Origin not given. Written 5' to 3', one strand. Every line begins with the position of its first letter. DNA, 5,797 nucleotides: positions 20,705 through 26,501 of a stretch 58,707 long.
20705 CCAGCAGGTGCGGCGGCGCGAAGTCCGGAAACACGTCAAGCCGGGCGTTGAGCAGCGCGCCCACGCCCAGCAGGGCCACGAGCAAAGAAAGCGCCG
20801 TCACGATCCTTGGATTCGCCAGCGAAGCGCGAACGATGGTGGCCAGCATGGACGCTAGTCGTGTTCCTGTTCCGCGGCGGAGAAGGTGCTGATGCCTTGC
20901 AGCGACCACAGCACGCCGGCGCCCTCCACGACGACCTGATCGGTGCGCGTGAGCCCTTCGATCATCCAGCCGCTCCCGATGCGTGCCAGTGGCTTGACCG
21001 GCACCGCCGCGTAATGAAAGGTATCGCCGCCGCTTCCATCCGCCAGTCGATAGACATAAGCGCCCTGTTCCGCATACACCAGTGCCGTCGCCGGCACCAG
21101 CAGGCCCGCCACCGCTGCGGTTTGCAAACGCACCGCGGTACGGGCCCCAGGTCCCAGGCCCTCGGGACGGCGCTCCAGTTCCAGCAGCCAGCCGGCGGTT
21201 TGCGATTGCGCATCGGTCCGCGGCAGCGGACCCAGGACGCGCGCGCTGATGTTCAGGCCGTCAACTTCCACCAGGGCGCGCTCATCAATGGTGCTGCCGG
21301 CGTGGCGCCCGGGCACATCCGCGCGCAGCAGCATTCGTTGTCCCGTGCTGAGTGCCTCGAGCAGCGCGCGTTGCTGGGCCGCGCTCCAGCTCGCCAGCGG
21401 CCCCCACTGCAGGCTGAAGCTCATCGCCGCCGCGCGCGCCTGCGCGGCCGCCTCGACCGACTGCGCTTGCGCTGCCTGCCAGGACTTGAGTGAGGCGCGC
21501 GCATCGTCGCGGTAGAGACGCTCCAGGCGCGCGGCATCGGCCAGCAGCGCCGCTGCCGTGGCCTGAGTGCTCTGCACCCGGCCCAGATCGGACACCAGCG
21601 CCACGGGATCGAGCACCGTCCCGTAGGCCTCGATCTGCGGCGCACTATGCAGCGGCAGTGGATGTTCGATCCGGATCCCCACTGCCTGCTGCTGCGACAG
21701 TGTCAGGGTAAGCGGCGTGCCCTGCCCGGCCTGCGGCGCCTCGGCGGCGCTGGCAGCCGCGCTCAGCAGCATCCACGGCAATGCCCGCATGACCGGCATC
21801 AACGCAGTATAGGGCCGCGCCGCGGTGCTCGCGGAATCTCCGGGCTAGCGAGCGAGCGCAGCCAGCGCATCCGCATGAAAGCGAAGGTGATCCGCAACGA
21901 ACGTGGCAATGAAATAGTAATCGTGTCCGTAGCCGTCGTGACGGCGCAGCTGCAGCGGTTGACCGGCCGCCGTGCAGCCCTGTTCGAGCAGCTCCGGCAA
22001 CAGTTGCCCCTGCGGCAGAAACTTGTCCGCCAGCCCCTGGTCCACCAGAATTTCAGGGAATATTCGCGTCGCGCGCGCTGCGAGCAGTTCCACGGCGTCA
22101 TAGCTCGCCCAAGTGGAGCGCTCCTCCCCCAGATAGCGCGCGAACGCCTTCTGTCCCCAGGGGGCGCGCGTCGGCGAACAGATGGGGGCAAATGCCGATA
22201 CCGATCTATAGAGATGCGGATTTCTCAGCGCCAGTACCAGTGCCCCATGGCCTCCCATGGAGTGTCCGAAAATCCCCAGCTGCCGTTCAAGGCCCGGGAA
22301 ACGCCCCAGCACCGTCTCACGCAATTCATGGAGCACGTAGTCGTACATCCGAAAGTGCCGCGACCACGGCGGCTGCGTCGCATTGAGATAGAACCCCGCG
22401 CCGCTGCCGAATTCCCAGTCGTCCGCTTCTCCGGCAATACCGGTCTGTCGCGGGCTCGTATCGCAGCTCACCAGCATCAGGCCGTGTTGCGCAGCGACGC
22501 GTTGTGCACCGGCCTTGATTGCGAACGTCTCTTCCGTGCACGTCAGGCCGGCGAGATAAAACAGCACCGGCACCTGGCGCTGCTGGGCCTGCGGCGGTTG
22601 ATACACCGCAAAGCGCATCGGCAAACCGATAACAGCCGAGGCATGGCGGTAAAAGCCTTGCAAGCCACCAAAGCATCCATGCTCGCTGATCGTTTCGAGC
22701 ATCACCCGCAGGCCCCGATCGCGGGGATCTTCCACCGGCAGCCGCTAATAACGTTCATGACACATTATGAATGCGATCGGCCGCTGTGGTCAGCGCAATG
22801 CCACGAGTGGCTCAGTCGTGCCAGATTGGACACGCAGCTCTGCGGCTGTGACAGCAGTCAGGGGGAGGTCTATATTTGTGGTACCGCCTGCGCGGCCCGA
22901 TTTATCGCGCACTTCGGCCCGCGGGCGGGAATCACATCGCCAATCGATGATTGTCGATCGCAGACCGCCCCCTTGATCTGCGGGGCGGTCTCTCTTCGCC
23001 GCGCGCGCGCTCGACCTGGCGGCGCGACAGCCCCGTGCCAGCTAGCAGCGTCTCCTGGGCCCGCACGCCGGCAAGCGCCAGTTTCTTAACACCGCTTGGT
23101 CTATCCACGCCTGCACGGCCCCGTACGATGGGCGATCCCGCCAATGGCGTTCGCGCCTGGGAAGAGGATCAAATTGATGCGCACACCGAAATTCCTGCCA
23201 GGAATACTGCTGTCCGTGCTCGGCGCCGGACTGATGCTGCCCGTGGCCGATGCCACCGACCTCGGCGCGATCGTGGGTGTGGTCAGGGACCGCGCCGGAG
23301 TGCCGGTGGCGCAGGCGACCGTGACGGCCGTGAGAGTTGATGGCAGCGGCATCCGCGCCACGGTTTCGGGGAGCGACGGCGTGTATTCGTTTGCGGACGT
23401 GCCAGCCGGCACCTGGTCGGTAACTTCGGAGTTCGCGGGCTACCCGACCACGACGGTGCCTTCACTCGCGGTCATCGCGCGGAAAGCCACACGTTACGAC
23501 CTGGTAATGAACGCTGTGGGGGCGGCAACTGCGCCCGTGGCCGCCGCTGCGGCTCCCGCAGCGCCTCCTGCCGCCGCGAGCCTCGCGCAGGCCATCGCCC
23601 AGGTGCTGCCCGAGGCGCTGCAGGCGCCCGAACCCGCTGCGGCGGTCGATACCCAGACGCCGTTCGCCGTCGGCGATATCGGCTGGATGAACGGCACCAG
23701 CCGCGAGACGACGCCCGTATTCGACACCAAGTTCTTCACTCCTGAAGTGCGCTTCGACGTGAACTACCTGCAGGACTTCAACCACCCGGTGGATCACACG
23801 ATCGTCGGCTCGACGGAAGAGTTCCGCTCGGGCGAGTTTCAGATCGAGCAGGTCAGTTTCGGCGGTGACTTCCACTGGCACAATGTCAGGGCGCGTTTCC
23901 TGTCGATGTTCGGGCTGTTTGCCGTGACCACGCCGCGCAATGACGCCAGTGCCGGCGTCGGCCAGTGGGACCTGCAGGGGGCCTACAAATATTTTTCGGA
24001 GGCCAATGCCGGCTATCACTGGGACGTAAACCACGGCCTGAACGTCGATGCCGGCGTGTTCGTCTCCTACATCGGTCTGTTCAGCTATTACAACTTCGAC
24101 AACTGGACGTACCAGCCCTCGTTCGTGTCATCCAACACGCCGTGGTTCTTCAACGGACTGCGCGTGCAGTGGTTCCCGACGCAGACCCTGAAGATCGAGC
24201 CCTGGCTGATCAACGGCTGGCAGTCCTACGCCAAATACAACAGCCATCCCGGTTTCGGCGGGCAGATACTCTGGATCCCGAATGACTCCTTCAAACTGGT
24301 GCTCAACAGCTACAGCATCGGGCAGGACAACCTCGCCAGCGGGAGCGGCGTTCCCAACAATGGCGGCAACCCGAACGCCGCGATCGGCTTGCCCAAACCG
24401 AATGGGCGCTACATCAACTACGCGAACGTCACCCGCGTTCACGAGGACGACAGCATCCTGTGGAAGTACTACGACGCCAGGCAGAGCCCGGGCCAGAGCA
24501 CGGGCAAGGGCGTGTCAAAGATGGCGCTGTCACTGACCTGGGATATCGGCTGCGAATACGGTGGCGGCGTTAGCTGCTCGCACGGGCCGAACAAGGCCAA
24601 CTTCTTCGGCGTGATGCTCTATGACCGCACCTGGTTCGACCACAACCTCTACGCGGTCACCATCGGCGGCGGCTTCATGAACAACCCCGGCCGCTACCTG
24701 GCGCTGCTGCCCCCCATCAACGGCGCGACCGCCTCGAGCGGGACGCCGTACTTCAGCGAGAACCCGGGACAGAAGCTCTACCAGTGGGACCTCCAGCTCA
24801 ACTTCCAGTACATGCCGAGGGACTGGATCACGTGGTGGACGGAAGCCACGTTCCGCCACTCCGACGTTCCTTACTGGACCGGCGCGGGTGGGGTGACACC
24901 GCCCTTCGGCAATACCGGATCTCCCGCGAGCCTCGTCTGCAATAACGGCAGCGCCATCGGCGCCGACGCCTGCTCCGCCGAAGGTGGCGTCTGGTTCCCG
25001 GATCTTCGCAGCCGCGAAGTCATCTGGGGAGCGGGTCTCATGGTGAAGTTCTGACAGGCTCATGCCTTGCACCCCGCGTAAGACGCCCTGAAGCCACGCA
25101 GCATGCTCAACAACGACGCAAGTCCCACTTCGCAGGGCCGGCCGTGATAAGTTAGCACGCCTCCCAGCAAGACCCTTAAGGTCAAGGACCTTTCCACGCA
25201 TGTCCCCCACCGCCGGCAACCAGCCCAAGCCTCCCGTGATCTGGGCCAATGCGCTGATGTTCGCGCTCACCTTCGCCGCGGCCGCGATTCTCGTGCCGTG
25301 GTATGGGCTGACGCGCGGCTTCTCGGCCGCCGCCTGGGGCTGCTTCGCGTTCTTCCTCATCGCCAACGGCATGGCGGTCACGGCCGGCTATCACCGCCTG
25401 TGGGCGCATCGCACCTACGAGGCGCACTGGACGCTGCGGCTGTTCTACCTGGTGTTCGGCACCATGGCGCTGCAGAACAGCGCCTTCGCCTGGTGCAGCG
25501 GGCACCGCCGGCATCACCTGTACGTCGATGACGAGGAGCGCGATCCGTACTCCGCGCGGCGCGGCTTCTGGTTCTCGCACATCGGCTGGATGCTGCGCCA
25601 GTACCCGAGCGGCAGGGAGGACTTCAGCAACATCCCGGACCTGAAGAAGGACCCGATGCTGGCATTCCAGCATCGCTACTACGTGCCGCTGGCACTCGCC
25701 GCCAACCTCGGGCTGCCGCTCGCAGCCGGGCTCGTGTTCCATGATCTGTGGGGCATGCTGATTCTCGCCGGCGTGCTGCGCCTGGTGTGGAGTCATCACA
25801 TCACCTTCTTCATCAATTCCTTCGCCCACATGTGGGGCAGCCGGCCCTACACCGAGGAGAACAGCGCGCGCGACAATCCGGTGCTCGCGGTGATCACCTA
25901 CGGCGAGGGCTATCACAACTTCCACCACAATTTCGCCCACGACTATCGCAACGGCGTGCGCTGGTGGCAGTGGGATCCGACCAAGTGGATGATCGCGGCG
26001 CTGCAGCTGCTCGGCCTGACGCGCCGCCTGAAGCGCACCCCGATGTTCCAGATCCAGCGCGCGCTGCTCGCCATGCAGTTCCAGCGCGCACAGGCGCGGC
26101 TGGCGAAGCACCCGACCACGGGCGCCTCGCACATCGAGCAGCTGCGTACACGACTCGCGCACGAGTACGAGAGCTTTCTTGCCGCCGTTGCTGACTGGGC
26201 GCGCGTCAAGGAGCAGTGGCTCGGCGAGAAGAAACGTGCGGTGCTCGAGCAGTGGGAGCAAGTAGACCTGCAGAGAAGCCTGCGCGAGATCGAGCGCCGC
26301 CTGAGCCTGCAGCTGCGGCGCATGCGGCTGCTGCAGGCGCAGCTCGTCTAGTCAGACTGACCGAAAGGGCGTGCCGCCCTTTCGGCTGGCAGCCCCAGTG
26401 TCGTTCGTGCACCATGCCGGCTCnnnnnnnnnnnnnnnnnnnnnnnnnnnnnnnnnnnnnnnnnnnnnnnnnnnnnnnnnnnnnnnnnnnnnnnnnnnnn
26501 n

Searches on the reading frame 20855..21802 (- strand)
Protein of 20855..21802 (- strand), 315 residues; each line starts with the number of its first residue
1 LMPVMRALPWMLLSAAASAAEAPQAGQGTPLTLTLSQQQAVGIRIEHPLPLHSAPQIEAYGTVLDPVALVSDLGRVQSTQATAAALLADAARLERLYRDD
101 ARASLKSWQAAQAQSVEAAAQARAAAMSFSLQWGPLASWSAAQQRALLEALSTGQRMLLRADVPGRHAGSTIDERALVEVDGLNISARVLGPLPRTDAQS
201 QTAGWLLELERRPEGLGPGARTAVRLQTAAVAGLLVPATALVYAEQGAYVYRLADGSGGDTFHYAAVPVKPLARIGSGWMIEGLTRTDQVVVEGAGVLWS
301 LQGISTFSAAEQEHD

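Call 9: search_protein_families(library=pfam, proteins=[window:20855-21802:-], max_evalue=0.0001)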
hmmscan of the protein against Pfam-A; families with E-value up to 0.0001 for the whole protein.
window:20855-21802:- (315 aa): 0 families

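Call 46: search_protein_families(library=ncbifam, proteins=[window:20855-21802:-], max_evalue=0.001)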
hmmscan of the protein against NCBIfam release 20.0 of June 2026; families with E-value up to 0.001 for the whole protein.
window:20855-21802:- (315 aa): 1 family
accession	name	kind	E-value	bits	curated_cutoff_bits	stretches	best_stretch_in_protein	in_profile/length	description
TIGR01730.1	RND_mfp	subfamily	2.1e-10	40.1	94.9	1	184-296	202-311/322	efflux RND transporter periplasmic adaptor subunit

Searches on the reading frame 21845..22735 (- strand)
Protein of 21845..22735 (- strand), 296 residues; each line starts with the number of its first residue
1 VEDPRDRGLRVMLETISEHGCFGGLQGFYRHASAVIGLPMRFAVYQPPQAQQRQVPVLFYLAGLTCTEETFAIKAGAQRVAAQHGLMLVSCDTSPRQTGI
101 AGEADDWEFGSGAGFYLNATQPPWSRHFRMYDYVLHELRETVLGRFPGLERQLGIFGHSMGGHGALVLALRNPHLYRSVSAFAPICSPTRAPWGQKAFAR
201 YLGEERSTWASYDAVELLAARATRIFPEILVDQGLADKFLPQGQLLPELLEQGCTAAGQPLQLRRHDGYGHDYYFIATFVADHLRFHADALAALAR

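Call 46: search_protein_families(library=ncbifam, proteins=[window:21845-22735:-], max_evalue=0.001)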
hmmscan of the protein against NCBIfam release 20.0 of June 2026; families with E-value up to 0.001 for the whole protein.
window:21845-22735:- (296 aa): 2 families
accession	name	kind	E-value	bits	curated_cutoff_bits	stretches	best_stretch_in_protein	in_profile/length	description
TIGR02821.1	fghA_ester_D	equivalog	5e-130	433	281.7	1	14-291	1-275/275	S-formylglutathione hydrolase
NF050058.1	e_dPHAscl_type1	hypoth_equivalog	1.3e-08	34.6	150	1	41-243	9-195/276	extracellular catalytic domain type 1 short-chain-length polyhydroxyalkanoate depolymerase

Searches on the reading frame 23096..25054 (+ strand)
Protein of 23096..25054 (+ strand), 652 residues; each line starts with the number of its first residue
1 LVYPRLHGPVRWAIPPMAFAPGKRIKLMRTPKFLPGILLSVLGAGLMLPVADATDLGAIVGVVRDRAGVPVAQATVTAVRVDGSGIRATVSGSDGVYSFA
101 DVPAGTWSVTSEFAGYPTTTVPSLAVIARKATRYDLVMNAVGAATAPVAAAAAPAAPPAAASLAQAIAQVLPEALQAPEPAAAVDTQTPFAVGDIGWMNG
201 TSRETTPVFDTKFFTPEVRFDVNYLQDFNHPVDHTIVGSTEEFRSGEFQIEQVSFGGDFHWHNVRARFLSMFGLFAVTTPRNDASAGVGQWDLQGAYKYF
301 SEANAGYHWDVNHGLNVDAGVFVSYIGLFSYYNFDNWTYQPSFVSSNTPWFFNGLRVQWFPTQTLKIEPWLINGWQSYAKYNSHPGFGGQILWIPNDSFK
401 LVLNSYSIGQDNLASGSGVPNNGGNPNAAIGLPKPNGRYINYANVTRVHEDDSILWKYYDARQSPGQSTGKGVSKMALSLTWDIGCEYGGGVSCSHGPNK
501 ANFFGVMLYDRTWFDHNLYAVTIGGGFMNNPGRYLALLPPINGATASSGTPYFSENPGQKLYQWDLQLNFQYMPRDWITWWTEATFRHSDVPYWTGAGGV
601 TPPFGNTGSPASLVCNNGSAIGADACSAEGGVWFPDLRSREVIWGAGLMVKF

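Call 9: search_protein_families(library=pfam, proteins=[window:23096-25054:+], max_evalue=0.0001)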
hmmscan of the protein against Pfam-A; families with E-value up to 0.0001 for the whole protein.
window:23096-25054:+ (652 aa): 2 families
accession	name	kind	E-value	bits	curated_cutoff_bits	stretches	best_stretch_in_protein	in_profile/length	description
PF07642.17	BBP2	-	4.1e-33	115.5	26.2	1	221-590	9-315/339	Putative beta-barrel porin-2, OmpL-like. bbp2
PF13620.12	CarboxypepD_reg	-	6.5e-15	55.7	32.3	1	59-138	2-81/82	Carboxypeptidase regulatory-like domain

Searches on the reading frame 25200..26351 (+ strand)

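Call 9: search_protein_families(library=pfam, proteins=[window:25200-26351:+], max_evalue=0.0001)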
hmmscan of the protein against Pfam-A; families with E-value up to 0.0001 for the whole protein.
window:25200-26351:+ (383 aa): 1 family
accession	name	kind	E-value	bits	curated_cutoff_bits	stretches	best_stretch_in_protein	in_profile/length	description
PF00487.30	FA_desaturase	-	6.5e-18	65.8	29.7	1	46-267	3-240/253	Fatty acid desaturase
